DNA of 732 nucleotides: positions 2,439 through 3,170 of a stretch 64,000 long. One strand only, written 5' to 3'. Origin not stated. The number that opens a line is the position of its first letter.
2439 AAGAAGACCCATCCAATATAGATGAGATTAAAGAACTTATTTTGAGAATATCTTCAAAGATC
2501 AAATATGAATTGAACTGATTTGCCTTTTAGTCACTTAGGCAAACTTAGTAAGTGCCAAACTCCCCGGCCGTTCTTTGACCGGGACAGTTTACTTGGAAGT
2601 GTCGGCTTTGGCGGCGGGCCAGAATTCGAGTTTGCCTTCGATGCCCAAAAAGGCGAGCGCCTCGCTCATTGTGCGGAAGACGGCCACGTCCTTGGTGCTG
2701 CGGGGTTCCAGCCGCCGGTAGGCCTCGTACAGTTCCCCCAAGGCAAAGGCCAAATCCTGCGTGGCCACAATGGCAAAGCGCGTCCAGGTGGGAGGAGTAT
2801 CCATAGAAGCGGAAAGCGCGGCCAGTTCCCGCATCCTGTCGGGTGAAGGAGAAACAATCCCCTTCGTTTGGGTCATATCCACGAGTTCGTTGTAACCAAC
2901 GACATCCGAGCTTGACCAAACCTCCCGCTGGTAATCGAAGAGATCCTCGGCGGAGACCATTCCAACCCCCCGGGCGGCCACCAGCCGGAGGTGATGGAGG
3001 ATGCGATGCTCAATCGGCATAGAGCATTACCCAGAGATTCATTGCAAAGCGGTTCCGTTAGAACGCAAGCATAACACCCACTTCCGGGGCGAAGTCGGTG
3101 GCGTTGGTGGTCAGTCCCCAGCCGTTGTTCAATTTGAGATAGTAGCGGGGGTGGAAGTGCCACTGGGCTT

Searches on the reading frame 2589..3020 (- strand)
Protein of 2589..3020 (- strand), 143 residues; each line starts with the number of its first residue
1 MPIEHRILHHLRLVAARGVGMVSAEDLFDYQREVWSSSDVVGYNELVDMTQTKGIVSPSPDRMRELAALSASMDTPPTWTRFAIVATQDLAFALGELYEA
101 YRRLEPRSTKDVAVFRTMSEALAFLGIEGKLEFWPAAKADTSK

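Call 4: search_protein_families(library=pfam, proteins=[window:2592-3020:-], max_evalue=1)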
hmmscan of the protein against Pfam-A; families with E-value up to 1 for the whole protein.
window:2592-3020:- (143 aa): 0 families

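Call 64: find_encoding_contigs(protein=window:2589-3020:-, flank=5000, max_places=6)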
Protein window:2589-3020:- (143 aa): 1 contig read that carries it; 1 place shown.
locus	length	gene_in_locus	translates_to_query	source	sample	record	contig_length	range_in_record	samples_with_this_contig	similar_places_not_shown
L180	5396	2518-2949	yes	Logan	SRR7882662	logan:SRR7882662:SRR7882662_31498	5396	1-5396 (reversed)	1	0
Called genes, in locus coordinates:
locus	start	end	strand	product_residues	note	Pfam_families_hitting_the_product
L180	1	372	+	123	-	?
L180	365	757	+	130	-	PF04977:DivIC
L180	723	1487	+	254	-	PF11967:RecO_N, PF02565:RecO_C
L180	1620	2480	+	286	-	-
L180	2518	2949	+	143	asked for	-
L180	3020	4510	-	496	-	PF02518:HATPase_c (weak), PF13589:HATPase_c_3, PF17942:Morc6_S5 (weak)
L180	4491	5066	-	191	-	PF02229:PC4 (faint)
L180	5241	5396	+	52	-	?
